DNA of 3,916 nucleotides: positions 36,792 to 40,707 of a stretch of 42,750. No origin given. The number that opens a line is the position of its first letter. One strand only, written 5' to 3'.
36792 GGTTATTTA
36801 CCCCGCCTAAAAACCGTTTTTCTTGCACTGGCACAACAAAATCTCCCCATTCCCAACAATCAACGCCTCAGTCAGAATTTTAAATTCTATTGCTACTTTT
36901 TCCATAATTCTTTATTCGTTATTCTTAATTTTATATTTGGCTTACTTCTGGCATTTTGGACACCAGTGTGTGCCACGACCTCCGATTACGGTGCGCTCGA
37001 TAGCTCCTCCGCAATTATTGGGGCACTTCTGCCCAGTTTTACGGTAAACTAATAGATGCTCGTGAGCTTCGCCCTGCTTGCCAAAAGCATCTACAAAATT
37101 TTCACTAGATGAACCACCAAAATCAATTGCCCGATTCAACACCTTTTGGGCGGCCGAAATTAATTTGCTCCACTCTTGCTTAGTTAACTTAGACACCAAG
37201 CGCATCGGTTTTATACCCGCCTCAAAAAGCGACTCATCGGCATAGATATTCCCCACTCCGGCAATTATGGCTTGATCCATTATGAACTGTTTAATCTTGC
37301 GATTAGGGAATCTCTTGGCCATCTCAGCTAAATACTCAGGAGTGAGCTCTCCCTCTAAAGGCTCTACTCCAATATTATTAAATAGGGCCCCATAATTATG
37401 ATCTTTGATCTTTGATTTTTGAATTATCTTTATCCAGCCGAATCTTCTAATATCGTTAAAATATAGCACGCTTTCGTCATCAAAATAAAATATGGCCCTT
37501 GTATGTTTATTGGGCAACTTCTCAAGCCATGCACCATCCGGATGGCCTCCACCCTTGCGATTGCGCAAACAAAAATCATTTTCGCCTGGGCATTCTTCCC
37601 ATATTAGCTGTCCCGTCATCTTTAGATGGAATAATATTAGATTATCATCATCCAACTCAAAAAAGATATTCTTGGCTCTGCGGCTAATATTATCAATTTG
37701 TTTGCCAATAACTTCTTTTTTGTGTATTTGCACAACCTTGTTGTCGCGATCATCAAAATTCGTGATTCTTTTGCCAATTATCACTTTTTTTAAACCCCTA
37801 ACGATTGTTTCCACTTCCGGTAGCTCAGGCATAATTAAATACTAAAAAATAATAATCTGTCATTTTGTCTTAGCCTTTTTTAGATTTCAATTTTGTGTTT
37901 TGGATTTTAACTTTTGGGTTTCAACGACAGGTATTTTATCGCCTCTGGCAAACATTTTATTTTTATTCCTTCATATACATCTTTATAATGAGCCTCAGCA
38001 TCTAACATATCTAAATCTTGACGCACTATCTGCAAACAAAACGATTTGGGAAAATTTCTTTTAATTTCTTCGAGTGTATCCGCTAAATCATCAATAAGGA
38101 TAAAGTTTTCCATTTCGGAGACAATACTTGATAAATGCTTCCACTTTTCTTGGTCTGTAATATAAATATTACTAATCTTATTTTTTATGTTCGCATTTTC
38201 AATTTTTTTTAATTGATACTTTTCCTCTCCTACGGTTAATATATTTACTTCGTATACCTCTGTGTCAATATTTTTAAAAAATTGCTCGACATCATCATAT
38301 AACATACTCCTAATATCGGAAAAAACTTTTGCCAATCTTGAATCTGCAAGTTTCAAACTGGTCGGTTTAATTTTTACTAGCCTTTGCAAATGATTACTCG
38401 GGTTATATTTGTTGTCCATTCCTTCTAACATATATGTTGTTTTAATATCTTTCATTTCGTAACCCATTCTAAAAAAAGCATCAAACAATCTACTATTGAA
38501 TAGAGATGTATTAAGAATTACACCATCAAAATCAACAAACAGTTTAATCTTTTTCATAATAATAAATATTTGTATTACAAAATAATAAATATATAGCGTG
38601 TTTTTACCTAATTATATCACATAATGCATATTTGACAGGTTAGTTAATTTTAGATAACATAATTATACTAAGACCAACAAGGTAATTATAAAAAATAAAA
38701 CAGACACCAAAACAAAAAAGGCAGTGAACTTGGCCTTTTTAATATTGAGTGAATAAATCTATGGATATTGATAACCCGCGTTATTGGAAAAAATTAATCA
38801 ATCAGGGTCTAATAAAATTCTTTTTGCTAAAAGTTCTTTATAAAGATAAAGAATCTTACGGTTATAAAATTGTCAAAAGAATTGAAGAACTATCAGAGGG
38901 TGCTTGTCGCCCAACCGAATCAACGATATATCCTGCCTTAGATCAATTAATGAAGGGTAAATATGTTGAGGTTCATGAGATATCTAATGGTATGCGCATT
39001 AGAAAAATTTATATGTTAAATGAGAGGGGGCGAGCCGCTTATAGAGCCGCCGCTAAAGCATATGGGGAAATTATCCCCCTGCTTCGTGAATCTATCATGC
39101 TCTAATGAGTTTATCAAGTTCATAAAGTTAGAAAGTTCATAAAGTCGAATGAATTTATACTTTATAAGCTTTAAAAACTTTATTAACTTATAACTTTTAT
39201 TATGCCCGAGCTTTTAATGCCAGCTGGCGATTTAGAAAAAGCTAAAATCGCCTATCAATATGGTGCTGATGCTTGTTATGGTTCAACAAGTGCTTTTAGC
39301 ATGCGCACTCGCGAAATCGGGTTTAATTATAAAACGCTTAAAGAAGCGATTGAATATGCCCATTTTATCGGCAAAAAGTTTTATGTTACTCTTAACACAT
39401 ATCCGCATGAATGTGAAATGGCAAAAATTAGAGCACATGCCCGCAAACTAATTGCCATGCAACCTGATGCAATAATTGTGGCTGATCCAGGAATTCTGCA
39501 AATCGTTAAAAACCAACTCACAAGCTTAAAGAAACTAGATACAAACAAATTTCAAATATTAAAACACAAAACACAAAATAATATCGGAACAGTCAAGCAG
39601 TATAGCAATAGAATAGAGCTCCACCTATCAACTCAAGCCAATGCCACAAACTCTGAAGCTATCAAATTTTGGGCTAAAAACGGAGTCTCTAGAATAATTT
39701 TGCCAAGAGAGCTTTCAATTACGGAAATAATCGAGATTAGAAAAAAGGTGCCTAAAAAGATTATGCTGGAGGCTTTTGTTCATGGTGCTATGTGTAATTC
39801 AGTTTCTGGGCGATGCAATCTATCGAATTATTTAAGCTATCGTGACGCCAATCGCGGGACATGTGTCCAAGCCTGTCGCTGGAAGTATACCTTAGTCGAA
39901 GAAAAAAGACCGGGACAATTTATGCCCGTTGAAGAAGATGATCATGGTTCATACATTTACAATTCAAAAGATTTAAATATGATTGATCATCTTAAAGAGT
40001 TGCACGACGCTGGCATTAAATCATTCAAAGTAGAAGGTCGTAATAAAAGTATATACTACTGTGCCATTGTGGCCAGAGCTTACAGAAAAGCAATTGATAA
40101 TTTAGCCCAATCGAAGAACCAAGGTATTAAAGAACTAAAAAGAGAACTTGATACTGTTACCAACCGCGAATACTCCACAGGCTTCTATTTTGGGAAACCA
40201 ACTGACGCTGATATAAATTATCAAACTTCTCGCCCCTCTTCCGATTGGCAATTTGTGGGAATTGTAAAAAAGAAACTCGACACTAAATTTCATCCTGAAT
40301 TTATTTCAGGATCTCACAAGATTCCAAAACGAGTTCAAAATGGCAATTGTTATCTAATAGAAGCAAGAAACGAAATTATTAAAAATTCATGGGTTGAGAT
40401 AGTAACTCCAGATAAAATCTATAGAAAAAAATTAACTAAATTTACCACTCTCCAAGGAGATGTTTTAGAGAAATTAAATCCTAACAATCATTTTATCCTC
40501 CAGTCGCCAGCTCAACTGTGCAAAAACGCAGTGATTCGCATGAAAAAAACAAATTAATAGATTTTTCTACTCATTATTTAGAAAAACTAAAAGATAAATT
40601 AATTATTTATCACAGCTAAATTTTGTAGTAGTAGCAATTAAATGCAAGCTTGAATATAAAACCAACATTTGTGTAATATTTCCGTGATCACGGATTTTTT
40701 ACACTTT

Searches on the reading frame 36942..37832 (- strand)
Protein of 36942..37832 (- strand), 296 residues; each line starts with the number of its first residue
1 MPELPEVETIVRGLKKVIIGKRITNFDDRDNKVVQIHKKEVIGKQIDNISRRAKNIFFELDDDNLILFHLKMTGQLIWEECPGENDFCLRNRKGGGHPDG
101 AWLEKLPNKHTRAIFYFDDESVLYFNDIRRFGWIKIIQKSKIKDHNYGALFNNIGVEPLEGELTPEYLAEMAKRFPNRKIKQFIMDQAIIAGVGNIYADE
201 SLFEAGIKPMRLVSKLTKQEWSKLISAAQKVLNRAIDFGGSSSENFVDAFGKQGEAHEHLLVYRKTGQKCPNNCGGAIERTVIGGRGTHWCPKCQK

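Call 12: search_protein_families(library=pfam, proteins=[window:36942-37832:-], max_evalue=0.01)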
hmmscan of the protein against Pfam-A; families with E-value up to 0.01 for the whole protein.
window:36942-37832:- (296 aa): 4 families
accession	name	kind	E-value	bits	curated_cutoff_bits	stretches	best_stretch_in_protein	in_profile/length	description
PF01149.29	Fapy_DNA_glyco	-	4.2e-29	102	25.5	1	1-133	1-116/117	Formamidopyrimidine-DNA glycosylase N-terminal domain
PF06831.19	H2TH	-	4.8e-25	87.8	34.7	1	154-244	1-90/93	Formamidopyrimidine-DNA glycosylase H2TH domain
PF06827.20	zf-FPG_IleRS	-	8.3e-09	35.6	21.3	1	267-296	1-29/30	Zinc finger found in FPG and IleRS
PF05833.16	NFACT_N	-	0.0021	17.4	31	1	166-234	177-242/456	NFACT N-terminal and middle domains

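Call 14: find_encoding_contigs(protein=window:36942-37832:-, flank=6000, max_places=8)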
Protein window:36942-37832:- (296 aa): 4 contigs read that carry it; 2 places shown.
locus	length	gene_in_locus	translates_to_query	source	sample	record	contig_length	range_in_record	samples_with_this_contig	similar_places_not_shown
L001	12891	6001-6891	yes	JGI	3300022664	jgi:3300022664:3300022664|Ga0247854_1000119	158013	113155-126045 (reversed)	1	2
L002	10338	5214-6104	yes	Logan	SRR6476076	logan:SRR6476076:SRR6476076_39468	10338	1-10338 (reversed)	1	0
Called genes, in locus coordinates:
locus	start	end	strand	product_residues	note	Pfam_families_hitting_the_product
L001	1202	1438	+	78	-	-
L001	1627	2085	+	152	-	PF04024:PspC, PF18917:LiaI-LiaF-like_TM1, PF22570:LiaF-TM (weak)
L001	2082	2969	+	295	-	PF18917:LiaI-LiaF-like_TM1 (weak), PF22570:LiaF-TM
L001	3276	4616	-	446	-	PF01136:Peptidase_U32, PF16325:Peptidase_U32_C (faint)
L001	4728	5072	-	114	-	PF03551:PadR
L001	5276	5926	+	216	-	-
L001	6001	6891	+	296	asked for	PF01149:Fapy_DNA_glyco, PF06831:H2TH, PF06827:zf-FPG_IleRS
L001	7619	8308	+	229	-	PF00132:Hexapep, PF25084:LbH_EIF2B, PF25087:GMPPB_C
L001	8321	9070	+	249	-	PF00483:NTP_transferase, PF01128:IspD (weak), PF12804:NTP_transf_3, PF02348:CTP_transf_3 (weak)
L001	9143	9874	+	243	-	PF11967:RecO_N, PF02565:RecO_C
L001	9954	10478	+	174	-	PF20803:PaaX_M, PF09827:CRISPR_Cas2 (weak)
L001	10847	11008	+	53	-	-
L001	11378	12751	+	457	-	PF28494:GlyRS_ins_1 (faint), PF00587:tRNA-synt_2b (weak), PF03129:HGTP_anticodon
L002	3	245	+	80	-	?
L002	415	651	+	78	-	-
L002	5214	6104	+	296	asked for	PF01149:Fapy_DNA_glyco, PF06831:H2TH, PF06827:zf-FPG_IleRS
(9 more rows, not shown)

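Call 18: find_related_loci(query=window:36942-37832:-, collection=genome_contigs, flank=6000)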
Query window:36942-37832:- (296 aa) in genome_contigs; peptide patterns used: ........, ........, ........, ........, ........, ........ (x = any residue, [..] = any of these).
101 stretches matched a pattern; 6 encode a relative of the query (tblastn E <= 1e-3); 6 distinct loci.
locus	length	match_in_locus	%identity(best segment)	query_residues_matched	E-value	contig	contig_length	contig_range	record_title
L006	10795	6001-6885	73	1-296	6e-147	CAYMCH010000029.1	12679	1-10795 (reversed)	MAG TPA_asm: uncultured Candidatus Saccharibacteria bacterium isolate SRP192927_co2_25 genome assembly, contig: NODE_899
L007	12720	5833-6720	77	1-296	5e-161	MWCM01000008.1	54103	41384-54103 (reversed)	MAG: bacterium ADurb.Bin212 isolate ADurb.Bin212 BWY19_contig000008, whole genome shotgun sequence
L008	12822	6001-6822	35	1-296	5e-54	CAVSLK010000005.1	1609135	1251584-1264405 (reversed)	MAG: uncultured Acidobacteriota bacterium isolate MFD09206.bin.2.23 genome assembly, contig: contig_3255, whole genome s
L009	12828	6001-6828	30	1-296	7e-41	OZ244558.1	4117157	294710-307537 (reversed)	MAG: Pyrinomonadaceae bacterium isolate 93593391-07e8-4d36-8b3a-4e9c71e156bb genome assembly, chromosome: 1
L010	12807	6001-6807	35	1-296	6e-39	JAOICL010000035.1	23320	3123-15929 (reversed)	Vibrio sp. isolate AM-375-E20 AM-375-E20_NODE_35, whole genome shotgun sequence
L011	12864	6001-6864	43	1-296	5e-69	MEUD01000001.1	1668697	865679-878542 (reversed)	MAG: candidate division WOR-1 bacterium RIFOXYB2_FULL_45_9 RIFOXYB2_FULL_WOR_1_45_9_curated_complete, whole genome shotg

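Call 72: search_protein_families(library=ncbifam, proteins=[L007:7715-8062:+, L006:7087-7407:-, L007:10483-11337:-], max_evalue=0.1)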
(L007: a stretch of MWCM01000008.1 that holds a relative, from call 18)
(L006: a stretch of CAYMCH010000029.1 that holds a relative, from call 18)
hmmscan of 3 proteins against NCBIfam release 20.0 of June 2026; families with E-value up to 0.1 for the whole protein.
L007:7715-8062:+ (115 aa): 0 families

L006:7087-7407:- (106 aa): 0 families

L007:10483-11337:- (284 aa): 0 families

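Call 89: search_protein_families(library=padloc, proteins=[L007:7715-8062:+, L006:7087-7407:-, L007:10483-11337:-], max_evalue=0.1)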
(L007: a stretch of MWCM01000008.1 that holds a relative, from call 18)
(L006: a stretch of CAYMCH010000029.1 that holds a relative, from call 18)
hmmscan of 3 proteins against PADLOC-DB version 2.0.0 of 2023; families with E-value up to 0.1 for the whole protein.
L007:7715-8062:+ (115 aa): 0 families

L006:7087-7407:- (106 aa): 0 families

L007:10483-11337:- (284 aa): 0 families

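Call 90: search_protein_families(library=phrogs, proteins=[L007:7715-8062:+, L006:7087-7407:-, L007:10483-11337:-], max_evalue=0.1)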
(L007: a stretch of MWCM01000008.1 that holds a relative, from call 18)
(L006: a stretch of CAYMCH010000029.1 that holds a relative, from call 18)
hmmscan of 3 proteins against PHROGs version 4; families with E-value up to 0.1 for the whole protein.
L007:7715-8062:+ (115 aa): 0 families

L006:7087-7407:- (106 aa): 1 family
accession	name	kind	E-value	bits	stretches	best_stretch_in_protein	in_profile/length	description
phrog_6094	-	unknown function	0.02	15.7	1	51-87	78-117/142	-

L007:10483-11337:- (284 aa): 0 families

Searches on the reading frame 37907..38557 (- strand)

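Call 12: search_protein_families(library=pfam, proteins=[window:37907-38557:-], max_evalue=0.01)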
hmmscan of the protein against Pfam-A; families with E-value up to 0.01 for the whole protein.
window:37907-38557:- (216 aa): 2 families
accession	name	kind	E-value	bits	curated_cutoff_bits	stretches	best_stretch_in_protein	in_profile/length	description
PF13419.12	HAD_2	-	5.9e-05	23.7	23.8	1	9-139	4-133/178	Haloacid dehalogenase-like hydrolase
PF03031.24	NIF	-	0.0015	18.6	21.8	1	90-168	43-127/160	NLI interacting factor-like phosphatase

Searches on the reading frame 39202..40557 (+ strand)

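Call 12: search_protein_families(library=pfam, proteins=[window:39202-40557:+], max_evalue=0.01)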
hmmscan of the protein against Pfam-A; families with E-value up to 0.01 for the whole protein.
window:39202-40557:+ (451 aa): 2 families
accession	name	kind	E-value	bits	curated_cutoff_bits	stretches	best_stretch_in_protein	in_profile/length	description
PF01136.24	Peptidase_U32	-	4e-86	288.5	22.4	2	130-333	29-231/233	Peptidase family U32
PF16325.11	Peptidase_U32_C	-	1.3e-05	25.7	28.2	1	349-446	3-83/83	Peptidase family U32 C-terminal domain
